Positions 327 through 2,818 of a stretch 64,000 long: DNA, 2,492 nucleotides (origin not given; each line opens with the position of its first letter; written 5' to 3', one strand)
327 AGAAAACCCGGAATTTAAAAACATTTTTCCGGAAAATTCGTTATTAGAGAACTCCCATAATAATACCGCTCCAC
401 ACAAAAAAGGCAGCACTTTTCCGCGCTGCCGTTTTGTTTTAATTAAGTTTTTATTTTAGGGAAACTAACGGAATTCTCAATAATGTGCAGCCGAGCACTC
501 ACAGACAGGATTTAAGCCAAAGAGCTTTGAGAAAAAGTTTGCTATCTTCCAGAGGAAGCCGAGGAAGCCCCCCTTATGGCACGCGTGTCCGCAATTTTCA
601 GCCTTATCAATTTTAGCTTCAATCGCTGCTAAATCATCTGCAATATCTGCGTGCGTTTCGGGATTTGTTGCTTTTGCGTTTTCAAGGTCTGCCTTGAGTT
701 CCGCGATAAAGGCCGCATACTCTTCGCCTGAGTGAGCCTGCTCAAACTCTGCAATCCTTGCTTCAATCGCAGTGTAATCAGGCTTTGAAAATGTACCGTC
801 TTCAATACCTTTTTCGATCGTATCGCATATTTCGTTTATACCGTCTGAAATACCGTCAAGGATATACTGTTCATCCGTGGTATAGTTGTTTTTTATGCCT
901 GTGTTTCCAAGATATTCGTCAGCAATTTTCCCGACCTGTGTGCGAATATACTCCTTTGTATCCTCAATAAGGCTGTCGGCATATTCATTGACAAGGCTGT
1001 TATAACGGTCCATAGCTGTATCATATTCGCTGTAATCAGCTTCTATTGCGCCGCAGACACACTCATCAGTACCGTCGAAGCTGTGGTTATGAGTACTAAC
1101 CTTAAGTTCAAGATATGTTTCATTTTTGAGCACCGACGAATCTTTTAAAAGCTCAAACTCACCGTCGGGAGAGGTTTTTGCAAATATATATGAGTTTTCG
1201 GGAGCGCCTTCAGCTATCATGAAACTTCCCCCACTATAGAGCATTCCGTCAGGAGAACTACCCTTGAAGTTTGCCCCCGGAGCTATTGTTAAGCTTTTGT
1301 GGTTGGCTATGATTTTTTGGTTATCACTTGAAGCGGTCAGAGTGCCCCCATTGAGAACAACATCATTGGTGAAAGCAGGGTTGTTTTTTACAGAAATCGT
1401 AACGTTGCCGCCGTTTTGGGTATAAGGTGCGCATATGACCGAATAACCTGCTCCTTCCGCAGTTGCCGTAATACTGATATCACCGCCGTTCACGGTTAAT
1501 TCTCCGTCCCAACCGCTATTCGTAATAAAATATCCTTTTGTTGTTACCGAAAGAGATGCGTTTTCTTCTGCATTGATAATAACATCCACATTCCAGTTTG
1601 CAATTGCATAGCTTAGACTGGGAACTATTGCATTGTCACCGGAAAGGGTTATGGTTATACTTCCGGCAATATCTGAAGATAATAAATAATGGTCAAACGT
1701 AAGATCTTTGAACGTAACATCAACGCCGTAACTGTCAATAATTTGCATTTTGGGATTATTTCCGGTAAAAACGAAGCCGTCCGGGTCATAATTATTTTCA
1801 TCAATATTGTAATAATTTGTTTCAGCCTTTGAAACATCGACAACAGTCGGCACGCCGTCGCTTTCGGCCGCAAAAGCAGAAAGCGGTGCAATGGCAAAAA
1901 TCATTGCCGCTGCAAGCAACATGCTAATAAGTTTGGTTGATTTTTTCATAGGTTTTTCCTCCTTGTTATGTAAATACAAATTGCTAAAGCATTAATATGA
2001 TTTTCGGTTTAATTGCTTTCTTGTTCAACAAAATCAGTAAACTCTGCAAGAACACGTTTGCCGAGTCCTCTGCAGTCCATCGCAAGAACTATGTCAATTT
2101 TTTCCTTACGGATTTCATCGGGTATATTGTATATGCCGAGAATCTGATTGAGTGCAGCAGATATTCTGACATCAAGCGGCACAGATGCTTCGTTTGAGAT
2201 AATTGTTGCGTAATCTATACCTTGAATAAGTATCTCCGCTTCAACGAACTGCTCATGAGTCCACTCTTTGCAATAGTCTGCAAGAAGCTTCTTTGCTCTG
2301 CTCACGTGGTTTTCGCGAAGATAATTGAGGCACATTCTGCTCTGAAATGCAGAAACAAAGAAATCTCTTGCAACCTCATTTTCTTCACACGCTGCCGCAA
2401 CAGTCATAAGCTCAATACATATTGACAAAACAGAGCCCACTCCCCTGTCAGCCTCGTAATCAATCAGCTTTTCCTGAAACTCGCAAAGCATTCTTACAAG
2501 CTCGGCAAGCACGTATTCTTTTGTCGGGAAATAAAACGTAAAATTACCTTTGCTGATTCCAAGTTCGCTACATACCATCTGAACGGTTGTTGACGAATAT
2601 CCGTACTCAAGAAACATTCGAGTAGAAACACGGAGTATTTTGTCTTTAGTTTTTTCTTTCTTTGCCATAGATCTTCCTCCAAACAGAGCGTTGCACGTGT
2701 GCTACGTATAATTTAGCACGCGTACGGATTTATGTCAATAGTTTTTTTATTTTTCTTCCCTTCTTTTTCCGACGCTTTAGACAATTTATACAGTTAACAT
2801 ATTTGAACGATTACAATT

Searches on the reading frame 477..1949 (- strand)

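Call 10: search_protein_families(library=ncbifam, proteins=[window:477-1949:-], max_evalue=1)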
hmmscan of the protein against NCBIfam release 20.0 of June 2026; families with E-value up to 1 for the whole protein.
window:477-1949:- (490 aa): 2 families
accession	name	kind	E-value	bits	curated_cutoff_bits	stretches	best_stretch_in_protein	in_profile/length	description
NF053819.1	EF0750_LPXTG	subfamily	0.19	12.2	47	1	1-56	1-55/105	EF2685/EF0750 family sortase-dependent surface protein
NF033772.1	pheromone_VP1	equivalog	0.23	11.7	85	0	458-478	36-55/65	peptide pheromone VP1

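Call 27: search_protein_families(library=pfam, proteins=[window:477-1949:-], max_evalue=0.1)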
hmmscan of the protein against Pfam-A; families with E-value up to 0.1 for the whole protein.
window:477-1949:- (490 aa): 1 family
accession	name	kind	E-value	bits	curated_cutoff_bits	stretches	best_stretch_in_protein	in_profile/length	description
PF00127.26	Copper-bind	-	0.036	14.9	21.2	0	149-187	61-98/99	Copper binding proteins, plastocyanin/azurin family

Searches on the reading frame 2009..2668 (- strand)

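Call 88: search_protein_families(library=pfam, proteins=[window:2009-2668:-], max_evalue=0.001)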
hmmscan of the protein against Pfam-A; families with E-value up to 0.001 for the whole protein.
window:2009-2668:- (219 aa): 1 family
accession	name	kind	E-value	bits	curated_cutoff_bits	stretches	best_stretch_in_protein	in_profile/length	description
PF00440.29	TetR_N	-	3e-10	40.2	24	1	11-57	1-47/47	Bacterial regulatory proteins, tetR family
